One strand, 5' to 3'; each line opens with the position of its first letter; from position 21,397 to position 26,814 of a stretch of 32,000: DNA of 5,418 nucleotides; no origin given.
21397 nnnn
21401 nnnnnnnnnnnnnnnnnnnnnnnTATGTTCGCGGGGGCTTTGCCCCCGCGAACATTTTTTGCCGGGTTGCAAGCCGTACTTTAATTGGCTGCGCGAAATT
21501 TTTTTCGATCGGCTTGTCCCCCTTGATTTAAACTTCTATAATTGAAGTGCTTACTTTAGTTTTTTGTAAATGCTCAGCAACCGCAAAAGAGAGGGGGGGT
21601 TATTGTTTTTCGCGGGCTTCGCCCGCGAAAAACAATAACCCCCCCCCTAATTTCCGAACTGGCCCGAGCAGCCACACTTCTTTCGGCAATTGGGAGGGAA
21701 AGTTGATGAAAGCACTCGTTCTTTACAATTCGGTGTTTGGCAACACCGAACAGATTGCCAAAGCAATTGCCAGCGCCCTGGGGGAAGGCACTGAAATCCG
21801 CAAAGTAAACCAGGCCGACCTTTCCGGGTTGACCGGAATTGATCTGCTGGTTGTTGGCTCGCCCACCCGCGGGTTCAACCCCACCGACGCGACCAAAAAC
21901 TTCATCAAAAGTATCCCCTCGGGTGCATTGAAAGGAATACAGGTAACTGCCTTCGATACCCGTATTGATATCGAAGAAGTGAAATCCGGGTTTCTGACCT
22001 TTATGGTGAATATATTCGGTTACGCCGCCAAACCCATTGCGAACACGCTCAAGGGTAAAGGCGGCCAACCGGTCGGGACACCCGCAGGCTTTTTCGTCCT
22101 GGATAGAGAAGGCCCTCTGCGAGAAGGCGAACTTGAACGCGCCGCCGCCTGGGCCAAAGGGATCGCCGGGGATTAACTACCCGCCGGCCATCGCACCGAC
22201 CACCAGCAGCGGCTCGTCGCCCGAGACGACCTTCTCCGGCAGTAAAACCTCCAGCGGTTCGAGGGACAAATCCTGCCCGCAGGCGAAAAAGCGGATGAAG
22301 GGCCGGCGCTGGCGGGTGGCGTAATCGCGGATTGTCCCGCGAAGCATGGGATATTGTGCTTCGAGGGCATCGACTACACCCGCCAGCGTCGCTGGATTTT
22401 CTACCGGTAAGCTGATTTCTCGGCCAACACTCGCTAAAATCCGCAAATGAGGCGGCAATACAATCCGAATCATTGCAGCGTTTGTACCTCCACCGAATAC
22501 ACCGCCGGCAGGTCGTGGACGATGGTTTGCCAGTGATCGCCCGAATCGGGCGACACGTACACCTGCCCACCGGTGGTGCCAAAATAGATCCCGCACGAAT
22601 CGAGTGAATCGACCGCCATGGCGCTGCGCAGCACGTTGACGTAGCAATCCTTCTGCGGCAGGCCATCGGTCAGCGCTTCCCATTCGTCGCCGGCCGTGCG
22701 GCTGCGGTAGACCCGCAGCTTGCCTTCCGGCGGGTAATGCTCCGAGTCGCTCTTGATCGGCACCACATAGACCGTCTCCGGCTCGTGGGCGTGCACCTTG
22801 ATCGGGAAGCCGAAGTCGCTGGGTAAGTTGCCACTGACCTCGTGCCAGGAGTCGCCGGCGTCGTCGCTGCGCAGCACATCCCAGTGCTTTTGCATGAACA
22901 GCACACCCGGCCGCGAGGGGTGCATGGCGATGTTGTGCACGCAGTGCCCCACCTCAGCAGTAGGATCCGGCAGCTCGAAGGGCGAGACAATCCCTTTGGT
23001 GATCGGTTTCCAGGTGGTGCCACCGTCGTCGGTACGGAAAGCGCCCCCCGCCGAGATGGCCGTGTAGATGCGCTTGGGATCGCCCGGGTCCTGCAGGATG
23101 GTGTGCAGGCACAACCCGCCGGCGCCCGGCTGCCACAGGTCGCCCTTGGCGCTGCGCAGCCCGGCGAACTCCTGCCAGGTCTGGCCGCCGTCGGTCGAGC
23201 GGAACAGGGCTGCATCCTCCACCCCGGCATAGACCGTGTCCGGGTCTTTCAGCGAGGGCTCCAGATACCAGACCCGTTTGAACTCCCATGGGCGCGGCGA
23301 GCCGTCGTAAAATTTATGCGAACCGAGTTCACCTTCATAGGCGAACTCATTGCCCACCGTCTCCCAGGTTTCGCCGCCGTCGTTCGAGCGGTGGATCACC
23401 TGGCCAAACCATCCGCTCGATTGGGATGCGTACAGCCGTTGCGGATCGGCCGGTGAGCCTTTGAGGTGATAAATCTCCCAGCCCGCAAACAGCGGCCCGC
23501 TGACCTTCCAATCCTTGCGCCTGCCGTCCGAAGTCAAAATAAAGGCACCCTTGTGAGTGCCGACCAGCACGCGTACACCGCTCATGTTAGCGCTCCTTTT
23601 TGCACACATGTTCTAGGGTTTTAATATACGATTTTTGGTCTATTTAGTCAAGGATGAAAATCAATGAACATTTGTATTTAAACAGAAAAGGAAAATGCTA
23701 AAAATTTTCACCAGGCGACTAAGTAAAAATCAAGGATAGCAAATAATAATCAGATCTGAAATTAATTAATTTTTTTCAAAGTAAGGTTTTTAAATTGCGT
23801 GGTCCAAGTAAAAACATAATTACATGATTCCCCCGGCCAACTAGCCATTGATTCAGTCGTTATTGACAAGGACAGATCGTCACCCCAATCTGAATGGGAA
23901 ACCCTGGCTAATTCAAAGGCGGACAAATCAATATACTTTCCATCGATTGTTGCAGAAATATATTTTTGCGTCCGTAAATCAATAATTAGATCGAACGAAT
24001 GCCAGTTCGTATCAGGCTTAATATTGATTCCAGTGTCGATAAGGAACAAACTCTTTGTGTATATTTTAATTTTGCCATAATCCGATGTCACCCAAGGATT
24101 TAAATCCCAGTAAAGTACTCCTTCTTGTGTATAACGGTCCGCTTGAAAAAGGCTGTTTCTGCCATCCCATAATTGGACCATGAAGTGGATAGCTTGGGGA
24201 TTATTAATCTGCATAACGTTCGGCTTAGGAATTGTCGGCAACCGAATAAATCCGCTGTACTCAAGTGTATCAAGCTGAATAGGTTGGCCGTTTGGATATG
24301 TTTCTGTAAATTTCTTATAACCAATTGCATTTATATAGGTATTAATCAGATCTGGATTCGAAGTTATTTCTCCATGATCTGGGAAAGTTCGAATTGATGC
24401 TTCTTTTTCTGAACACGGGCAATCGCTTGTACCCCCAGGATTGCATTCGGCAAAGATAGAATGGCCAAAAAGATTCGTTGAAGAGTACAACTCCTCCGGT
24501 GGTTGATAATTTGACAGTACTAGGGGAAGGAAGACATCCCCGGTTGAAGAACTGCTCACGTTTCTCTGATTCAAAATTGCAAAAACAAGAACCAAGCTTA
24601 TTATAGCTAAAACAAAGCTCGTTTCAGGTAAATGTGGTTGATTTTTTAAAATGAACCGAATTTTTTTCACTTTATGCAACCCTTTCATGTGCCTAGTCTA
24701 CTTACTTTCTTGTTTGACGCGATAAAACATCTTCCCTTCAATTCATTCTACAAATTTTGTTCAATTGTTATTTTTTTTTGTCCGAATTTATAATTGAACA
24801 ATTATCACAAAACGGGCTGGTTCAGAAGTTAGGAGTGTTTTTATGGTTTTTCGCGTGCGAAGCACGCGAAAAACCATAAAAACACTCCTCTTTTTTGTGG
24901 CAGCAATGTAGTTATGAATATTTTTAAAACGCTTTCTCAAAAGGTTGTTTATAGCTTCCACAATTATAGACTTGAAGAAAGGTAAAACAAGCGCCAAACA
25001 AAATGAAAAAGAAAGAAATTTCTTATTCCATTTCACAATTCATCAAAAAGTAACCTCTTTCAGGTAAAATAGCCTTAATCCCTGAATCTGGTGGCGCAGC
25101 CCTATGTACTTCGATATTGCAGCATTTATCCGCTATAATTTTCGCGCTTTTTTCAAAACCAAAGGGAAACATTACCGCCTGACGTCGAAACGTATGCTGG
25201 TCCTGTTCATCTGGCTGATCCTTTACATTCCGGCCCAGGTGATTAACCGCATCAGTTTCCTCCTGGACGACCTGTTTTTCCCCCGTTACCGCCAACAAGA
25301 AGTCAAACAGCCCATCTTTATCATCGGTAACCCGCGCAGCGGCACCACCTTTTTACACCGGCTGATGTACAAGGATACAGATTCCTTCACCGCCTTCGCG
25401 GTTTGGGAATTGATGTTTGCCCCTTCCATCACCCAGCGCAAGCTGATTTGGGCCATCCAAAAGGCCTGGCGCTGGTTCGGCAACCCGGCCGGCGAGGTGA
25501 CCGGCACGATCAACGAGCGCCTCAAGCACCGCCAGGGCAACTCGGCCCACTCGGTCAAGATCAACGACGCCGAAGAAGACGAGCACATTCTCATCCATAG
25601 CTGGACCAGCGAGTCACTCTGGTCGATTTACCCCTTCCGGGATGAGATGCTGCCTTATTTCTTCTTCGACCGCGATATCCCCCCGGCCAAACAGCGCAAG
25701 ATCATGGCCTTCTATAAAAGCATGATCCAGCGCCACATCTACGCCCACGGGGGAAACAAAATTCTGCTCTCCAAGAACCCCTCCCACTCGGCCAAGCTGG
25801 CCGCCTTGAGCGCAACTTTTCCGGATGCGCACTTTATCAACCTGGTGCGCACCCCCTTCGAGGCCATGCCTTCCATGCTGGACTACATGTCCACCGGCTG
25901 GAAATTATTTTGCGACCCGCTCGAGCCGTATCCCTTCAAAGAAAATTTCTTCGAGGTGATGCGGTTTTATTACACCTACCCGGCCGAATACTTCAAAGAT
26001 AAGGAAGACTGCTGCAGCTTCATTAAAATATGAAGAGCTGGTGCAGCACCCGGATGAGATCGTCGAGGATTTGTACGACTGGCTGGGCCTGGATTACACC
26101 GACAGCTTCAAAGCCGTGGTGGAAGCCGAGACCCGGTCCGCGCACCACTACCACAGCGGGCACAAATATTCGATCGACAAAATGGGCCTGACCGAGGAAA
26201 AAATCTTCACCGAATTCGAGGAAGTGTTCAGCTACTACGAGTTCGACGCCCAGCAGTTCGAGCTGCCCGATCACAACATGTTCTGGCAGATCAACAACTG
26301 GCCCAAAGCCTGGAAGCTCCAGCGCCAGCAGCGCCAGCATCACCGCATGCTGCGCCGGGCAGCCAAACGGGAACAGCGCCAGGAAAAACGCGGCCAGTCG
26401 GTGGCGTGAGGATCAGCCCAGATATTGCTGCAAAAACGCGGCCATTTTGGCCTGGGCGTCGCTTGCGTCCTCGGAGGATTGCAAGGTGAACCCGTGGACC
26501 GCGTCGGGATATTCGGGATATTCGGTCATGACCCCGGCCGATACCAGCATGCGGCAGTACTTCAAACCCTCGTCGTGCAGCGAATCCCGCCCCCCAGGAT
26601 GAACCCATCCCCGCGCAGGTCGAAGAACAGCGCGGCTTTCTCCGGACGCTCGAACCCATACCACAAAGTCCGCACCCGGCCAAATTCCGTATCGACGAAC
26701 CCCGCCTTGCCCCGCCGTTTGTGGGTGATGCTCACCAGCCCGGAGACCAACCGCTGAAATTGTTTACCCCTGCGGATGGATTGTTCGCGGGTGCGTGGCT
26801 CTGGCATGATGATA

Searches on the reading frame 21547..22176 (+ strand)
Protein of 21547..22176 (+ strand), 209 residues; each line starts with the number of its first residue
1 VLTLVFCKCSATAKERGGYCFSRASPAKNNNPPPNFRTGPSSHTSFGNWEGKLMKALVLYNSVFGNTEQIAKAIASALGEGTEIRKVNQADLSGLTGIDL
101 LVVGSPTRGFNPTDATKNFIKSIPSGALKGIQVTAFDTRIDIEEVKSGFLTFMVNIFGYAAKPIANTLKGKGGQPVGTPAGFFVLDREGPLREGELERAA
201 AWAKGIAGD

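Call 26: search_protein_families(library=pfam, proteins=[window:21547-22176:+], max_evalue=0.01)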
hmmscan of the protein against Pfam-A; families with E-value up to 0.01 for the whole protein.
window:21547-22176:+ (209 aa): 3 families
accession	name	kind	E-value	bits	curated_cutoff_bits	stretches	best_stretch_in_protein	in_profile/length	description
PF12641.12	Flavodoxin_3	-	1.5e-08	35.1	27.5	1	57-124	1-67/160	Flavodoxin domain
PF12724.12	Flavodoxin_5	-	4.2e-07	30.8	27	1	57-123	1-69/145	Flavodoxin domain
PF00258.30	Flavodoxin_1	-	4.1e-06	27.5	25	1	58-177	1-122/143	Flavodoxin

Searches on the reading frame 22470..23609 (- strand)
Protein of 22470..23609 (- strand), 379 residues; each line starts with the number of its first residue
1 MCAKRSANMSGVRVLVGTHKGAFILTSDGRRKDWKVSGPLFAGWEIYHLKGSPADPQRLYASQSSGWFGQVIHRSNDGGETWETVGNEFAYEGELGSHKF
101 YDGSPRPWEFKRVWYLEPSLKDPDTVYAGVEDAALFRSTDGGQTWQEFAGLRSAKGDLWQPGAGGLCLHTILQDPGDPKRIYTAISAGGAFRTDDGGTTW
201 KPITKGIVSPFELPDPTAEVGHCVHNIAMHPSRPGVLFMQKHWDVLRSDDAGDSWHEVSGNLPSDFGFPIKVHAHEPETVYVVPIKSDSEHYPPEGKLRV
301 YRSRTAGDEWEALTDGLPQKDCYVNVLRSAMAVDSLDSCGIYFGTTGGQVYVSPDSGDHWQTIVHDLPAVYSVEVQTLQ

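Call 26: search_protein_families(library=pfam, proteins=[window:22470-23609:-], max_evalue=0.01)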
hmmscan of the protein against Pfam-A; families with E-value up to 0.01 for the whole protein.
window:22470-23609:- (379 aa): 6 families
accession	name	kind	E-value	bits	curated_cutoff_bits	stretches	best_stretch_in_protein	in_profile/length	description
PF15902.12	Sortilin-Vps10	-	1.4e-16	60.8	33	3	191-284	4-87/446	Sortilin, neurotensin receptor 3,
PF02012.26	BNR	-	2.9e-09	36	27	0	136-146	1-11/12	BNR/Asp-box repeat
PF14870.12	PSII_BNR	-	5.6e-07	29.5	27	0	79-152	199-273/303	Photosynthesis system II assembly factor YCF48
PF13810.12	DUF4185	-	2.9e-05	23.9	39.5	0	133-161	127-157/309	Domain of unknown function (DUF4185)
PF13088.12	BNR_2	-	0.00061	19.7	31.4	0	133-257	138-250/277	BNR repeat-like domain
PF13859.12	BNR_3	-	0.0021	18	27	0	244-263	199-218/308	BNR repeat-like domain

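Call 36: search_protein_families(library=padloc, proteins=[window:22470-23609:-], max_evalue=0.001)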
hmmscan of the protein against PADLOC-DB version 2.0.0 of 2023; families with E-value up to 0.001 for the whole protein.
window:22470-23609:- (379 aa): 0 families

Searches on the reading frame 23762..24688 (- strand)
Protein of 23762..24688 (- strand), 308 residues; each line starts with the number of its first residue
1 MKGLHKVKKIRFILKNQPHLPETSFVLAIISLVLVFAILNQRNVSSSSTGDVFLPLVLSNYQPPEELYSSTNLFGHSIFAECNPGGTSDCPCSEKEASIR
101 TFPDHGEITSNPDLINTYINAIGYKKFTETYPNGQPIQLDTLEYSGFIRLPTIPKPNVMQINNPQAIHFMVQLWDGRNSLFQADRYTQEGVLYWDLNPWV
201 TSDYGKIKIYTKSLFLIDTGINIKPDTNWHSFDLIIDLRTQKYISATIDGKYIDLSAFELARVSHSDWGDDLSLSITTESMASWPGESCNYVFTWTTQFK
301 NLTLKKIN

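Call 26: search_protein_families(library=pfam, proteins=[window:23762-24688:-], max_evalue=0.01)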
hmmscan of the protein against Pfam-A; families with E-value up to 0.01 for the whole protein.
window:23762-24688:- (308 aa): 0 families

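Call 36: search_protein_families(library=padloc, proteins=[window:23762-24688:-], max_evalue=0.001)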
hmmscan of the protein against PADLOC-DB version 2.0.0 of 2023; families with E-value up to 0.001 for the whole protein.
window:23762-24688:- (308 aa): 0 families

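Call 62: find_homologous_proteins(query=window:23762-24688:-, max_evalue=0.001)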
Query window:23762-24688:- (308 aa): 96 proteins with E <= 0.001 among 888 candidates.
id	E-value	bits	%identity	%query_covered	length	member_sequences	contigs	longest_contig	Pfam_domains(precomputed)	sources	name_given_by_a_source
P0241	1.1e-209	713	100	100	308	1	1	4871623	-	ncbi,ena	-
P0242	7.1e-110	385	58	88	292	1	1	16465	-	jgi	jgi:hypothetical protein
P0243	7.0e-107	375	54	92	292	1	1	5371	-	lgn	-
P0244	1.2e-104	368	54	91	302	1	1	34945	-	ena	-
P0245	2.6e-103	364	57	90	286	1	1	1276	-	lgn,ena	-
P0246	1.1e-102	362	55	92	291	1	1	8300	-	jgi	jgi:hypothetical protein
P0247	9.8e-102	358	55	92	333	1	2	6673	-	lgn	-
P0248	1.1e-101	358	54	95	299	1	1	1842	-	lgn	-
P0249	2.2e-99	351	53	91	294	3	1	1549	-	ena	-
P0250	2.2e-97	344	59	78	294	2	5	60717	-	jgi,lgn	-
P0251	4.5e-97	343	53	89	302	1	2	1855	-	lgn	-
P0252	1.2e-96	342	55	84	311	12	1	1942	-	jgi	jgi:hypothetical protein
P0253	2.7e-96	341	51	91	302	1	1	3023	-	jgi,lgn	jgi:hypothetical protein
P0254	3.8e-96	340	52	93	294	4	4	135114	-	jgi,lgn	-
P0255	8.7e-96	339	51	91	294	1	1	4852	-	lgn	-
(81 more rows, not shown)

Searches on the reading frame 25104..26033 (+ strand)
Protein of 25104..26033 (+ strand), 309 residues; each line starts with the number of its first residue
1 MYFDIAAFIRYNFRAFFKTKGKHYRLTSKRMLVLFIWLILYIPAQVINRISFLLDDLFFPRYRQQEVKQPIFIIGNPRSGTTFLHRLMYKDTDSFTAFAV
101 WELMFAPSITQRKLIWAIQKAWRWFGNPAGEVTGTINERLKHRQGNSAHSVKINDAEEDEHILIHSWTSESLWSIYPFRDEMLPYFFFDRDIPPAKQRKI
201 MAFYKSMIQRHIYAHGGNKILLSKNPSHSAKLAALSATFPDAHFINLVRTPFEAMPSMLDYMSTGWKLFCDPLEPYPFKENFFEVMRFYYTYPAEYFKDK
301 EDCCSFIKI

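Call 26: search_protein_families(library=pfam, proteins=[window:25104-26033:+], max_evalue=0.01)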
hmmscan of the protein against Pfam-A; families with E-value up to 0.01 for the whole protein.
window:25104-26033:+ (309 aa): 1 family
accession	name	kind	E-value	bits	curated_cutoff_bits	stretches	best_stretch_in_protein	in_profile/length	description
PF13469.12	Sulfotransfer_3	-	2.9e-18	67.4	27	1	70-264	1-148/216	Sulfotransferase family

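Call 36: search_protein_families(library=padloc, proteins=[window:25104-26033:+], max_evalue=0.001)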
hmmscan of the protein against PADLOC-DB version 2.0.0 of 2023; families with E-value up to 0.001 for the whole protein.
window:25104-26033:+ (309 aa): 0 families

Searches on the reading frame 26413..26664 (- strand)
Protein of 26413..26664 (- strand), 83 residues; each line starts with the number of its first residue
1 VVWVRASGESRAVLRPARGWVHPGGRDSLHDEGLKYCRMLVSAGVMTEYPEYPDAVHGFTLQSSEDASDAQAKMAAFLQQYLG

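Call 26: search_protein_families(library=pfam, proteins=[window:26413-26664:-], max_evalue=0.01)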
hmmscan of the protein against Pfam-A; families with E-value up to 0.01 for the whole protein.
window:26413-26664:- (83 aa): 1 family
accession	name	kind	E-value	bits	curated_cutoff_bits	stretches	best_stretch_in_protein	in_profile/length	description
PF07859.19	Abhydrolase_3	-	7.1e-07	29.6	25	1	19-60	168-209/210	alpha/beta hydrolase fold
